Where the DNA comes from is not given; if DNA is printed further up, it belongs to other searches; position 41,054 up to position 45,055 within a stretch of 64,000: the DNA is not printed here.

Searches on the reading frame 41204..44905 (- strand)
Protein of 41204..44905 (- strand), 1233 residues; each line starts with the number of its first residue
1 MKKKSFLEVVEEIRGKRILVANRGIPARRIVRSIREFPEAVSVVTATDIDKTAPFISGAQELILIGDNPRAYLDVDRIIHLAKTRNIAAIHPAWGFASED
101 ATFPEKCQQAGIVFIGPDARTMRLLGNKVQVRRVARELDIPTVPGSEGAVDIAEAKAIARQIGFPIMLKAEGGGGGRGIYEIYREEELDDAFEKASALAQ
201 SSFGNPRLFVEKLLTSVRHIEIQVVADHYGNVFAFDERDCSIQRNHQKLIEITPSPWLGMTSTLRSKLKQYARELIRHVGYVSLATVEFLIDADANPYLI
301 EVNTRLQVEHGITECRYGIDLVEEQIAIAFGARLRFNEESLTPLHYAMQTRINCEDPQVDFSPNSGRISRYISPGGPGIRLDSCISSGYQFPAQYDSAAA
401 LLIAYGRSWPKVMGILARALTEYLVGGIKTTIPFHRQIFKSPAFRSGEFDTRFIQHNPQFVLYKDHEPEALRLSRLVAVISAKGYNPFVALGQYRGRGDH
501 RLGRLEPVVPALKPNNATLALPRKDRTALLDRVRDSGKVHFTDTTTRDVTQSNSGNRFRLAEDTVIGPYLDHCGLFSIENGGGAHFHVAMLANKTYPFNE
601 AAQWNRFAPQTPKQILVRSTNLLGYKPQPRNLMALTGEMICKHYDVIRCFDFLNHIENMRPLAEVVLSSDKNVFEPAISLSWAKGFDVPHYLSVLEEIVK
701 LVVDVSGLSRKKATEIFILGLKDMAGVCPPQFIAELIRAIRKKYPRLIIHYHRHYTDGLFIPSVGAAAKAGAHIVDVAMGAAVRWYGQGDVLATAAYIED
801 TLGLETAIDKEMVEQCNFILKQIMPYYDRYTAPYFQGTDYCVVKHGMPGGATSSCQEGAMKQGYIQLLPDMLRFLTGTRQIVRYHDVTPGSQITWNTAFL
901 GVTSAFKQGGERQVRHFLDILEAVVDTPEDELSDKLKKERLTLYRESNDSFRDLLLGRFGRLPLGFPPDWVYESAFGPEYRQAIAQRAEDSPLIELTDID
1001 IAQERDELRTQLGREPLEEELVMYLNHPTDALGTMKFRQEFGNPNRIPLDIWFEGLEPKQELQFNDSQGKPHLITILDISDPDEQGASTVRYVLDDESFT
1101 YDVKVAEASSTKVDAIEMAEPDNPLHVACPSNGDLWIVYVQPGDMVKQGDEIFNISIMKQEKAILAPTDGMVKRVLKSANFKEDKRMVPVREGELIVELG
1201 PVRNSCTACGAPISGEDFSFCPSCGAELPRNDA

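Call 7: search_protein_families(library=pfam, proteins=[window:41204-44905:-], max_evalue=0.001)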
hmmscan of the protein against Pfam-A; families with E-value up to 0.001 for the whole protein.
window:41204-44905:- (1233 aa): 10 families
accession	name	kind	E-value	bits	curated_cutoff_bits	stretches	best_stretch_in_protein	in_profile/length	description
PF02786.22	CPSase_L_D2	-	1.7e-58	198.1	19.8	1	128-335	2-209/211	Carbamoyl-phosphate synthase L chain, ATP binding domain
PF02436.23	PYC_OADA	-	2.3e-38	132.4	27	1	842-1074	1-200/201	Conserved carboxylase domain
PF02785.25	Biotin_carb_C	-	1.8e-31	108.9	32.4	1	349-455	1-107/108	Biotin carboxylase C-terminal domain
PF00289.28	Biotin_carb_N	-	4.6e-30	104.8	25.5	1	16-122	3-110/110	Biotin carboxylase, N-terminal domain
PF02222.28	ATP-grasp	-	3e-09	37.2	27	1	138-294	6-152/179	ATP-grasp domain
PF07478.18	Dala_Dala_lig_C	-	3.5e-08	33.6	24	1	155-304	28-174/204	D-ala D-ala ligase C-terminus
PF00364.28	Biotin_lipoyl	-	2.9e-07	30.7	22.1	1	1133-1179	9-60/73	Biotin-requiring enzyme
PF00682.25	HMGL-like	-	8.1e-06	25.9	29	1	715-779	155-220/260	HMGL-like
PF14397.11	ATPgrasp_ST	-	0.00019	21.2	31.4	0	267-308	217-258/278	Sugar-transfer associated ATP-grasp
PF13240.11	Zn_Ribbon_1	-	0.00034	20.8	25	1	1206-1228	2-23/23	zinc-ribbon domain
